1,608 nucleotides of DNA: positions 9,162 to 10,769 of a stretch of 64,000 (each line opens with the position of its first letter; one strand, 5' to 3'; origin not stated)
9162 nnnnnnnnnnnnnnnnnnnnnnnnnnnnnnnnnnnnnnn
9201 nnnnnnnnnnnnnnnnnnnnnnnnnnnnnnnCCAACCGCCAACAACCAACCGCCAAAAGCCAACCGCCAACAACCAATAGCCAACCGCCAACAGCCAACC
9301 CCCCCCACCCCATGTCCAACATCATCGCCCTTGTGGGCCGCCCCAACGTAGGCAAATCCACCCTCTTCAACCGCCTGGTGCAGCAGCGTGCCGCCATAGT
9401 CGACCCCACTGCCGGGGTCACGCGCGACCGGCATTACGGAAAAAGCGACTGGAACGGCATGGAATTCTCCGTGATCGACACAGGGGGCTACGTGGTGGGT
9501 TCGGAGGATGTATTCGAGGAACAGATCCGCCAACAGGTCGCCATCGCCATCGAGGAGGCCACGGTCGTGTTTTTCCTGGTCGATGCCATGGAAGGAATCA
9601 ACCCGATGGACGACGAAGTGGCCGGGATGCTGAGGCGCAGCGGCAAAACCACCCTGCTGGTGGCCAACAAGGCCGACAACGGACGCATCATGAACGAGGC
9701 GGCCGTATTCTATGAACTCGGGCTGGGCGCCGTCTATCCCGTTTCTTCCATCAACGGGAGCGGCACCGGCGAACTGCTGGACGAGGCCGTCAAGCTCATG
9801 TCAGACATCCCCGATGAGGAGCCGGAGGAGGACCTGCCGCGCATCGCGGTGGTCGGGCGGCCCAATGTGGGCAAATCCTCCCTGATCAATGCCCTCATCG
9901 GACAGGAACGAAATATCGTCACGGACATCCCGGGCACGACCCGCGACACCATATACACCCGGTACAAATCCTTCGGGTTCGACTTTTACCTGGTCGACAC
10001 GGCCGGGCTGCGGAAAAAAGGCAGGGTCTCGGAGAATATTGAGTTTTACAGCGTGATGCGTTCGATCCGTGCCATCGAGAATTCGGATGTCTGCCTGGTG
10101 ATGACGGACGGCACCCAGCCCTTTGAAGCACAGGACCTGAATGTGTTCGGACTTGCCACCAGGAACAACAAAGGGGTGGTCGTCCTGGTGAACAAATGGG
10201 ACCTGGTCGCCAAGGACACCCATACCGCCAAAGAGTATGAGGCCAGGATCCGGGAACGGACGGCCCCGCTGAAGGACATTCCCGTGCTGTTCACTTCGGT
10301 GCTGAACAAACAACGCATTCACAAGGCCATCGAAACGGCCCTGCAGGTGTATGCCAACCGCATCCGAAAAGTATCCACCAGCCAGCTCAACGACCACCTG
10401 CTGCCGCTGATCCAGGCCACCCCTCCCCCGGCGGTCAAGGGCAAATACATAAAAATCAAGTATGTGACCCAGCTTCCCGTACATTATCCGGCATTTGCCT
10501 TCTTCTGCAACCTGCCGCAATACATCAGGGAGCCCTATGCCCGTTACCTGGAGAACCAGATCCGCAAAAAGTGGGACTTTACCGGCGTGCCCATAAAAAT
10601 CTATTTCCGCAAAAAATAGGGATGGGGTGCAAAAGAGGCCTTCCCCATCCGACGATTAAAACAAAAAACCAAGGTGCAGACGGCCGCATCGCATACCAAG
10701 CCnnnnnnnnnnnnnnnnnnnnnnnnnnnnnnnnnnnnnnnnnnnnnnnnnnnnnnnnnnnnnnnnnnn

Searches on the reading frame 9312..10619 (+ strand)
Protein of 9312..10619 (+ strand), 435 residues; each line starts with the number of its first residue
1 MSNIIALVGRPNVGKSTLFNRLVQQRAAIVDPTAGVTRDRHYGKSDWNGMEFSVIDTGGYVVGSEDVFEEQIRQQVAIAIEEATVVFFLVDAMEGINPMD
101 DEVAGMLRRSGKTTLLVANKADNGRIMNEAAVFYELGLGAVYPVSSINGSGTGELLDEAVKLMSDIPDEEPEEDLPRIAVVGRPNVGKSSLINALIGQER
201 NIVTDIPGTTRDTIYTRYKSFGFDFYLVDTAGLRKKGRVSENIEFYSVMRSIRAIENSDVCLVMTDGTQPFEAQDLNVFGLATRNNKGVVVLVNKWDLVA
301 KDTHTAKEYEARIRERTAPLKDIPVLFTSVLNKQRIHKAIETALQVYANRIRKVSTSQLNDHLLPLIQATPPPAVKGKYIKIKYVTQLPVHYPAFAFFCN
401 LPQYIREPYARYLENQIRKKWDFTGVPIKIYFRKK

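Call 44: list_cluster_members(proteins=[window:9312-10619:+, window:49869-50777:+, window:26570-29425:-, window:20937-22229:-, window:16374-18506:-, window:18511-19179:-, window:34174-36339:-, window:53190-54824:-, window:1505-2752:-, window:42256-44631:-])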
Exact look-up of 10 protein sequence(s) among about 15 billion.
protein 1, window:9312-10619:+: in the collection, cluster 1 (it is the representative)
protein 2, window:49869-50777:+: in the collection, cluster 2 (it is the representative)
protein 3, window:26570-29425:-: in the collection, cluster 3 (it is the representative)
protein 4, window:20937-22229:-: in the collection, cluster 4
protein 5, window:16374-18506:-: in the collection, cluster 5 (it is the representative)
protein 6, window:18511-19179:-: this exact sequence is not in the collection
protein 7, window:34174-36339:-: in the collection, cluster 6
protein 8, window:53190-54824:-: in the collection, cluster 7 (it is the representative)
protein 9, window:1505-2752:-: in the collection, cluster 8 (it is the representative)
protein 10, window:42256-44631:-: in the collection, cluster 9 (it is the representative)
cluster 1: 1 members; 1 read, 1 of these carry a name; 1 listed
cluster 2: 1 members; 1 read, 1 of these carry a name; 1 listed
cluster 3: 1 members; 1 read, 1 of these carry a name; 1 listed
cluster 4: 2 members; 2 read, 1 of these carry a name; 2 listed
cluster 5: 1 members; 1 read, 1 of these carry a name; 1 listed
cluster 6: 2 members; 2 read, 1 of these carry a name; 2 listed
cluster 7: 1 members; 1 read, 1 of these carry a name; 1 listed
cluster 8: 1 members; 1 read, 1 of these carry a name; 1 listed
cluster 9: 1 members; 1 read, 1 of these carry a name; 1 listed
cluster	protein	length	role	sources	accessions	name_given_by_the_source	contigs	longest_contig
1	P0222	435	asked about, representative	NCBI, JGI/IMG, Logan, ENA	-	GTP-binding protein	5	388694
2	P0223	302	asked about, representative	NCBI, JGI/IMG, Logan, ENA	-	aspartate carbamoyltransferase catalytic subunit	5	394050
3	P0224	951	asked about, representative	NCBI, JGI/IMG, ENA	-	excinuclease ABC subunit A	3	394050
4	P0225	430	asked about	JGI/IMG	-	phosphoribosylamine--glycine ligase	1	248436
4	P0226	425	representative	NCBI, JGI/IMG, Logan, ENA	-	-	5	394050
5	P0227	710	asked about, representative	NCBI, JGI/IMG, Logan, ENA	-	uncharacterized protein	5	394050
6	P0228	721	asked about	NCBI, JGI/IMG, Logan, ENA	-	aldehyde:ferredoxin oxidoreductase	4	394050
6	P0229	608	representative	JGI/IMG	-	-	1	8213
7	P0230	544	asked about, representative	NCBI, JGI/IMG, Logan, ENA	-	hypothetical protein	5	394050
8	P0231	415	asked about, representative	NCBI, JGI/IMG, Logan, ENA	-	putative DNA modification/repair radical SAM protein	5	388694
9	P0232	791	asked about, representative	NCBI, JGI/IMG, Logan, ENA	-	hypothetical protein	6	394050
